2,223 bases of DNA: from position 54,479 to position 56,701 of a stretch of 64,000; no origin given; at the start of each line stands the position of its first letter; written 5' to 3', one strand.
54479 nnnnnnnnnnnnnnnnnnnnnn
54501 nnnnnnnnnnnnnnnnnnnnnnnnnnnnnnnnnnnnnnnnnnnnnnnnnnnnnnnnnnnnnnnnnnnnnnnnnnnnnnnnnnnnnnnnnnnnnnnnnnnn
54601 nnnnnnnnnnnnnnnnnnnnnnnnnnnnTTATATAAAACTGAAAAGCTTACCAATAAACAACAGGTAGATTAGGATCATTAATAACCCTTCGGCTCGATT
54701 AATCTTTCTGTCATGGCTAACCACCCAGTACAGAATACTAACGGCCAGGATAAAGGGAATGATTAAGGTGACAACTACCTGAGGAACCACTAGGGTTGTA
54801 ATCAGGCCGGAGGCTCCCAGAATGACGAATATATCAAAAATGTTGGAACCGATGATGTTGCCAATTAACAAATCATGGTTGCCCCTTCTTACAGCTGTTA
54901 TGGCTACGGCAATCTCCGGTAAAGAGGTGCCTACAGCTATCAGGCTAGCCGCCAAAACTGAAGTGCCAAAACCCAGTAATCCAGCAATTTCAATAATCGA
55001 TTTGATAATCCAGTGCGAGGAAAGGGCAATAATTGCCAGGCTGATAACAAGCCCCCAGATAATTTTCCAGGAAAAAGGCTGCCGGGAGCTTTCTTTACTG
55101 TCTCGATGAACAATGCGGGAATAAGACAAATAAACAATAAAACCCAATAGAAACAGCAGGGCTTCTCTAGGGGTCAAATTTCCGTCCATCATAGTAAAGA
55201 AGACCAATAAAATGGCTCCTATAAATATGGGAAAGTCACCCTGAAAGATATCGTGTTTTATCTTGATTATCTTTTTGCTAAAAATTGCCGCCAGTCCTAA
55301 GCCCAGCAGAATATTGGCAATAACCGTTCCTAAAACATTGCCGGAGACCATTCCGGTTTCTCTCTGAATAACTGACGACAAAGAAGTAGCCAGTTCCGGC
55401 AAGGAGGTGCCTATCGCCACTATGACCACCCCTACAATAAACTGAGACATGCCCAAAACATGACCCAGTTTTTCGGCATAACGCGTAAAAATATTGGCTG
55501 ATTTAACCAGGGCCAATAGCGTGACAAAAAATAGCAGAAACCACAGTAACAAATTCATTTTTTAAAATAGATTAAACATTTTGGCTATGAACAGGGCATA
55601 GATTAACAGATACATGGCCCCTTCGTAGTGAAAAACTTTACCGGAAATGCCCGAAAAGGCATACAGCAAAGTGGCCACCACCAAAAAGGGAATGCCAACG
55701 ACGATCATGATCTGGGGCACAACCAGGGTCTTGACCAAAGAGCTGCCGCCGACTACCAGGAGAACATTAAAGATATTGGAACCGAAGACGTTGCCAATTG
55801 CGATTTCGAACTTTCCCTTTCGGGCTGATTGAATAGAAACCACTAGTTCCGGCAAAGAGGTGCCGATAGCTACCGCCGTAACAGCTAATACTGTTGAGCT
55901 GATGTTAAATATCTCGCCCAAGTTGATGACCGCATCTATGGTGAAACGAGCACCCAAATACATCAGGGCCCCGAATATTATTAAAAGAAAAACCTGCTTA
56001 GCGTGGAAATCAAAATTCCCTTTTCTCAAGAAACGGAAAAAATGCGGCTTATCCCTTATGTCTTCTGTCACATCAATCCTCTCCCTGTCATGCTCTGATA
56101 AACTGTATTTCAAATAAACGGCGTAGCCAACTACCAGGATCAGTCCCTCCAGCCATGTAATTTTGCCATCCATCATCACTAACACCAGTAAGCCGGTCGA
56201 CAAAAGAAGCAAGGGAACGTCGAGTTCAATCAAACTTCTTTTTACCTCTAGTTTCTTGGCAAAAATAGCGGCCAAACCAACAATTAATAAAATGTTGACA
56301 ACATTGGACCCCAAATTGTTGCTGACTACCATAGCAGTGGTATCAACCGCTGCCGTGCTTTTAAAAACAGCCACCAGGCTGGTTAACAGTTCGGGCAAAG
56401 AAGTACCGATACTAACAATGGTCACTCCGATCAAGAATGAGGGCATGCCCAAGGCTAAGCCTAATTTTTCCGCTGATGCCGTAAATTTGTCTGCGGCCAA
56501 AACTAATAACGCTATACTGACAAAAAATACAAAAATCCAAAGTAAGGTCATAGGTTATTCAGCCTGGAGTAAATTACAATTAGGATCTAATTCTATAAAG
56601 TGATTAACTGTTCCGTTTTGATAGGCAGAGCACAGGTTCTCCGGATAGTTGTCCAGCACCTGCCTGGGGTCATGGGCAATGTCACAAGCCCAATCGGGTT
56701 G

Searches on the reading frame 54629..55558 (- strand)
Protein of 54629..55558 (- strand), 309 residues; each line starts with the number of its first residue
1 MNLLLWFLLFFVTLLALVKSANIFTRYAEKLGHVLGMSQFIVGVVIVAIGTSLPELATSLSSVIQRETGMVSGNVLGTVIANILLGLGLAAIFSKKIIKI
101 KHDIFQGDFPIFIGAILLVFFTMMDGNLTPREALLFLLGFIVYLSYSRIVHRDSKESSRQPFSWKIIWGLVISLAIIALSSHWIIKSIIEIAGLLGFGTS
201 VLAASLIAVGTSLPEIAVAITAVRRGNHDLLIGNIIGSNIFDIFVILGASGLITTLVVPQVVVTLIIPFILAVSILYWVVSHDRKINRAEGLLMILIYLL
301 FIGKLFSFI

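Call 38: search_protein_families(library=pfam, proteins=[window:54629-55558:-], max_evalue=0.00001)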
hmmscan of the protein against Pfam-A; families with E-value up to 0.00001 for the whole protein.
window:54629-55558:- (309 aa): 1 family
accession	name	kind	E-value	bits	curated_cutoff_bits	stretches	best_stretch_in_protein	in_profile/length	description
PF01699.29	Na_Ca_ex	-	5.8e-55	185.8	24.9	2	6-146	2-148/151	Sodium/calcium exchanger protein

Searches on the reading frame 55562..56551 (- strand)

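Call 38: search_protein_families(library=pfam, proteins=[window:55562-56551:-], max_evalue=0.00001)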
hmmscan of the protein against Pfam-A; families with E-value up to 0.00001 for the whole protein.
window:55562-56551:- (329 aa): 1 family
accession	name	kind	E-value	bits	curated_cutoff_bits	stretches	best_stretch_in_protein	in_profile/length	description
PF01699.29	Na_Ca_ex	-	2.1e-57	193.8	24.9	2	6-150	3-149/151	Sodium/calcium exchanger protein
